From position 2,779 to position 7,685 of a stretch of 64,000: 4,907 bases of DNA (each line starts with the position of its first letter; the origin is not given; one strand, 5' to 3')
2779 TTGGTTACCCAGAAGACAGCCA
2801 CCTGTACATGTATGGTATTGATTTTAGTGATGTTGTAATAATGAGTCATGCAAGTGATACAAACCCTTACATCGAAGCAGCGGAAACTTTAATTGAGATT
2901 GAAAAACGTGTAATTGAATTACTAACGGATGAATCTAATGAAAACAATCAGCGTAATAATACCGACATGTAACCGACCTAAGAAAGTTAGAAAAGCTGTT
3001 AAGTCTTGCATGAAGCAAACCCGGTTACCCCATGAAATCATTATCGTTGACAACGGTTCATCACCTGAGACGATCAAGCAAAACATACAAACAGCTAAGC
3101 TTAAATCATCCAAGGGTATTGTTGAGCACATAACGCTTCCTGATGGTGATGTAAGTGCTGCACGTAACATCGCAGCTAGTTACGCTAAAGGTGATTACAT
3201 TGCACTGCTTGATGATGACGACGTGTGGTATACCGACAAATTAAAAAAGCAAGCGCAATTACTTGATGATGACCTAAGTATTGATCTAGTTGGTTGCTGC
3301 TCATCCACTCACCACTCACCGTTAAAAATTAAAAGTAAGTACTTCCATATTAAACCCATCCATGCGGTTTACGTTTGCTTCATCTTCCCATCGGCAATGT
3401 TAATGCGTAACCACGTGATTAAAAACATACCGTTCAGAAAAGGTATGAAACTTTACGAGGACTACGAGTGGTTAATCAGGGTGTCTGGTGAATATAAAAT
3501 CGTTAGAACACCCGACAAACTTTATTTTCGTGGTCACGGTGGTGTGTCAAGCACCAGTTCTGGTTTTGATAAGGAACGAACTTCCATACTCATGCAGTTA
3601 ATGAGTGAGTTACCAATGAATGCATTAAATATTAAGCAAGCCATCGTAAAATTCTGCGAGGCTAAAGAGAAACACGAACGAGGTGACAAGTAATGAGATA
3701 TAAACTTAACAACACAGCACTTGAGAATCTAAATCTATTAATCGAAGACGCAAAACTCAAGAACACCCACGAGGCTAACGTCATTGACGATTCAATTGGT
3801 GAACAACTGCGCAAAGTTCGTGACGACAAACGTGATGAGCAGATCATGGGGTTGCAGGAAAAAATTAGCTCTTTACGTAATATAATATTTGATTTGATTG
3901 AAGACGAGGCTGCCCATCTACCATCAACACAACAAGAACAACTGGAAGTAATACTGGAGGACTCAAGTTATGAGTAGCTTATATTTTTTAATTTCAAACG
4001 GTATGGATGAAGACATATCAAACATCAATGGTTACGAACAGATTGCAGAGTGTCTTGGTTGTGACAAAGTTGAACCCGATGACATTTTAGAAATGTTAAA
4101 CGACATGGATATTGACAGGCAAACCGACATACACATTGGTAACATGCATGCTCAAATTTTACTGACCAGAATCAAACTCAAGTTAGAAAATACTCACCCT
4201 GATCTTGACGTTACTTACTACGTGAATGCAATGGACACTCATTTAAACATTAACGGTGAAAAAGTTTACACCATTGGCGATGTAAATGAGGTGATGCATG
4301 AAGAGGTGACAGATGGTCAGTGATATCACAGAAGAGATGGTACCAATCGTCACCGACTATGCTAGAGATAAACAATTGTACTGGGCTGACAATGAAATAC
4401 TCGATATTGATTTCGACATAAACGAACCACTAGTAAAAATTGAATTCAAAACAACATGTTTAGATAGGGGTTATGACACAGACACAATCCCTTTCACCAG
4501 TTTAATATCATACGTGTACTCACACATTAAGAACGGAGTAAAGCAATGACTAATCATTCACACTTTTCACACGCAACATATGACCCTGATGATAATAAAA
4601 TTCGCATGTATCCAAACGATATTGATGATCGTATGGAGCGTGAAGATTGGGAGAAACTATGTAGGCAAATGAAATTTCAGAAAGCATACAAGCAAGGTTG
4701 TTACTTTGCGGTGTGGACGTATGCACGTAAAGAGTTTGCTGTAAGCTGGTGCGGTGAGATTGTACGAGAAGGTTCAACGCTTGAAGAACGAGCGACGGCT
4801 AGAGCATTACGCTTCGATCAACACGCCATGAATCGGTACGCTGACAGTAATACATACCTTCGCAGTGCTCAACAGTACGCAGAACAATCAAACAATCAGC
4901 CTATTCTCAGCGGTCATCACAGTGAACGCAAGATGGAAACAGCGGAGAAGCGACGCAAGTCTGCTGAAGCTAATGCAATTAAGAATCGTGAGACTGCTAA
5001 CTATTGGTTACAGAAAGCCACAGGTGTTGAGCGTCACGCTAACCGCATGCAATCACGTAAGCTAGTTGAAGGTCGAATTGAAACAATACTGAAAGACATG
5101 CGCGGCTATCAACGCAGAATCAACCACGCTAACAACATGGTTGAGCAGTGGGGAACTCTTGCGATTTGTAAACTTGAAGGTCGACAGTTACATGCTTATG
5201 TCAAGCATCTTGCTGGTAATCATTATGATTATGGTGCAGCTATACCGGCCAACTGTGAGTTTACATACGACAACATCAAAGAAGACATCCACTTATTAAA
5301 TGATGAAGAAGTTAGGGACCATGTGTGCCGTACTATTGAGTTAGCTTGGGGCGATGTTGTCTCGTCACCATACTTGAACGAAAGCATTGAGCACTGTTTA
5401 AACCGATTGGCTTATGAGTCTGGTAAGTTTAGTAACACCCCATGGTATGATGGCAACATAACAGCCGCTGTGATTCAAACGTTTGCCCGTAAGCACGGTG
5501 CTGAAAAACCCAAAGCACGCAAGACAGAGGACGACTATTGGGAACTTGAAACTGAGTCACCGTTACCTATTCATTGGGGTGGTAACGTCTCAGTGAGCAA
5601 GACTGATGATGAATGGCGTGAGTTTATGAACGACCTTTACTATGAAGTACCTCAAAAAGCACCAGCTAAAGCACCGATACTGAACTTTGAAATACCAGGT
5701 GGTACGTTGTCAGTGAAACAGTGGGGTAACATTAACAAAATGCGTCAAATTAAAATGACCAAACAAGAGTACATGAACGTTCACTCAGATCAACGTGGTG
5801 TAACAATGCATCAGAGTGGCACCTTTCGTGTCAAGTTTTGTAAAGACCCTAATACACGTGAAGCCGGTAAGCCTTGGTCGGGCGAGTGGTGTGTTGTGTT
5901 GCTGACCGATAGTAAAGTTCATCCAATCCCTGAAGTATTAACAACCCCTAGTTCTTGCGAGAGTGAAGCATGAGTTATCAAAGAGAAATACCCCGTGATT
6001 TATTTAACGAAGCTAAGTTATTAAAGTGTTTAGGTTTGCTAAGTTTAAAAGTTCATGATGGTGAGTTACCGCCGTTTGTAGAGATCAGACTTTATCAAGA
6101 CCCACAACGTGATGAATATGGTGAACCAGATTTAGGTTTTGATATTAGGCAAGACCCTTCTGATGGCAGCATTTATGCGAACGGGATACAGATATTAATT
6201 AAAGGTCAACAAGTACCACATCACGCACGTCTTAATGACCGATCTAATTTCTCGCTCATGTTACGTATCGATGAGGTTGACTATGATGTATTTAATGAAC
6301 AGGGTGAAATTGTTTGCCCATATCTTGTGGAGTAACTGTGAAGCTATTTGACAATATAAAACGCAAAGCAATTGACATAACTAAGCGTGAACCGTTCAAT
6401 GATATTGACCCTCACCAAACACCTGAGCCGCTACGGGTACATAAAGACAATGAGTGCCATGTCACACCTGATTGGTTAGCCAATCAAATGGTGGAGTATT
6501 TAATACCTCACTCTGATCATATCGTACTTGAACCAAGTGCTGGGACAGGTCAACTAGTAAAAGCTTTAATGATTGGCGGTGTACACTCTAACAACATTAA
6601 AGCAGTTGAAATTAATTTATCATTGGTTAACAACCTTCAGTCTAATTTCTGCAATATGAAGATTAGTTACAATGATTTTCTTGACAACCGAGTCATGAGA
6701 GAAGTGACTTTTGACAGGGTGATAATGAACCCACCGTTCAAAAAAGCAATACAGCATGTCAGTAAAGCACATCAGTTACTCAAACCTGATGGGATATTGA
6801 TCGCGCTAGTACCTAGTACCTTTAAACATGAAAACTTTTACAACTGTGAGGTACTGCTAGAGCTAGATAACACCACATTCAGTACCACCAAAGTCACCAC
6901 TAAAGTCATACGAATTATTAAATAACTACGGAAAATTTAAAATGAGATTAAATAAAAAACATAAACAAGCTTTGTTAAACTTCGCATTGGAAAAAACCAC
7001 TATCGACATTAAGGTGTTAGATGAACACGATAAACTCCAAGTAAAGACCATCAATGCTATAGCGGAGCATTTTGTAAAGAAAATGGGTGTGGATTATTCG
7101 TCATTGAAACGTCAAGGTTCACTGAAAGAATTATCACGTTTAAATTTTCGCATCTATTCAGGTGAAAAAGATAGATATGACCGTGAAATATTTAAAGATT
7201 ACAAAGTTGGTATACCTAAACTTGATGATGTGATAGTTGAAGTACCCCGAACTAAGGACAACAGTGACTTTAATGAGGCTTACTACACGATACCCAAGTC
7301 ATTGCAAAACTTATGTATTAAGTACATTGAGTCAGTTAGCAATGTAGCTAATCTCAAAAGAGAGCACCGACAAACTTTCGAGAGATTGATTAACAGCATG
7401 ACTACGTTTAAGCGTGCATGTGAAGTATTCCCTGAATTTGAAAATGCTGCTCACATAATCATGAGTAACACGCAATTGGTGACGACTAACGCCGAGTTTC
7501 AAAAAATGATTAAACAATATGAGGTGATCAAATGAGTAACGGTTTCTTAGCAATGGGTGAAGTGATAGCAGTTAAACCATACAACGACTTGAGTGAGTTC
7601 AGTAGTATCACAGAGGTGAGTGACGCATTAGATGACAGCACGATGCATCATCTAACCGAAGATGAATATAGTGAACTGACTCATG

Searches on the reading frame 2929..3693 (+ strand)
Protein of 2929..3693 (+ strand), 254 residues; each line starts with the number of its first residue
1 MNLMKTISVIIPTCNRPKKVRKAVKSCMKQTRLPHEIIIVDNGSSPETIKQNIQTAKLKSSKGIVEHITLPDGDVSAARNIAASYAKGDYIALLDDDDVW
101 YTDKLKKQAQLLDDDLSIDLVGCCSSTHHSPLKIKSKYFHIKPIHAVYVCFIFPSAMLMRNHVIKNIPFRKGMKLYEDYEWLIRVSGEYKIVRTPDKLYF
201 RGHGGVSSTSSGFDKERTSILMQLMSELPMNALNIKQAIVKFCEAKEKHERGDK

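Call 77: search_protein_families(library=pfam, proteins=[window:2929-3693:+], max_evalue=0.01)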
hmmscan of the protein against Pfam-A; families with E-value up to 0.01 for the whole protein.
window:2929-3693:+ (254 aa): 3 families
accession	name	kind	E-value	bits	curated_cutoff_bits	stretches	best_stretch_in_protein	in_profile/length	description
PF00535.33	Glycos_transf_2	-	1.4e-27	97.1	23.3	1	8-118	1-109/168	Glycosyl transferase family 2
PF10111.15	Glyco_tranf_2_2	-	5.4e-12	46.2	27.3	1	8-112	1-106/276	Glycosyltransferase like family 2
PF13641.12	Glyco_tranf_2_3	-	1.4e-11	45.3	27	1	7-131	3-129/230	Glycosyltransferase like family 2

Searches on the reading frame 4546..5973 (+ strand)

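Call 45: search_protein_families(library=pfam, proteins=[window:4546-5973:+], max_evalue=0.01)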
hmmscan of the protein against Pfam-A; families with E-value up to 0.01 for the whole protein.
window:4546-5973:+ (475 aa): 1 family
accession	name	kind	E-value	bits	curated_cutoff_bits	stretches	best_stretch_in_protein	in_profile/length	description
PF12083.13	DUF3560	-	2.5e-13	50.6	27.2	1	79-196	2-120/124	Domain of unknown function (DUF3560)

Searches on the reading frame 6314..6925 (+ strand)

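Call 77: search_protein_families(library=pfam, proteins=[window:6314-6925:+], max_evalue=0.01)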
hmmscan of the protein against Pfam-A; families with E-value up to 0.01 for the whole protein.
window:6314-6925:+ (203 aa): 6 families
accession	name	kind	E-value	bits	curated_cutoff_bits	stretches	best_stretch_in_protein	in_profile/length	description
PF05175.20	MTS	-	2.7e-07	30.8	23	1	56-171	20-145/170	Methyltransferase small domain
PF02475.24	TRM5-TYW2_MTfase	-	0.0011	19.4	28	1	68-162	37-133/164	TRM5/TYW2 methyltransferase domain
PF02384.22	N6_Mtase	-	0.0012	18.7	20.4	1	51-145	30-138/311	N-6 DNA Methylase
PF07669.17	Eco57I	-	0.0041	17.7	25.3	0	98-144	32-86/171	Eco57I restriction-modification methylase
PF13847.12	Methyltransf_31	-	0.006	16.7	27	1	66-172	2-124/145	Methyltransferase domain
PF03602.21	Cons_hypoth95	-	0.0066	16.6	24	1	95-164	77-150/182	Conserved hypothetical protein 95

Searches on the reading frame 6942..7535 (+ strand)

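Call 77: search_protein_families(library=pfam, proteins=[window:6942-7535:+], max_evalue=0.01)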
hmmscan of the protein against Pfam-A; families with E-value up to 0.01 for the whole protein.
window:6942-7535:+ (197 aa): 2 families
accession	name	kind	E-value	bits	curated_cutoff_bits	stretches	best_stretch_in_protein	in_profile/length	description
PF18757.6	Nmad5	-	3.4e-05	24.5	27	1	81-170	99-180/206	Nucleotide modification associated domain 5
PF04275.20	P-mevalo_kinase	-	0.0016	18.8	33.8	1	34-100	28-97/114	Phosphomevalonate kinase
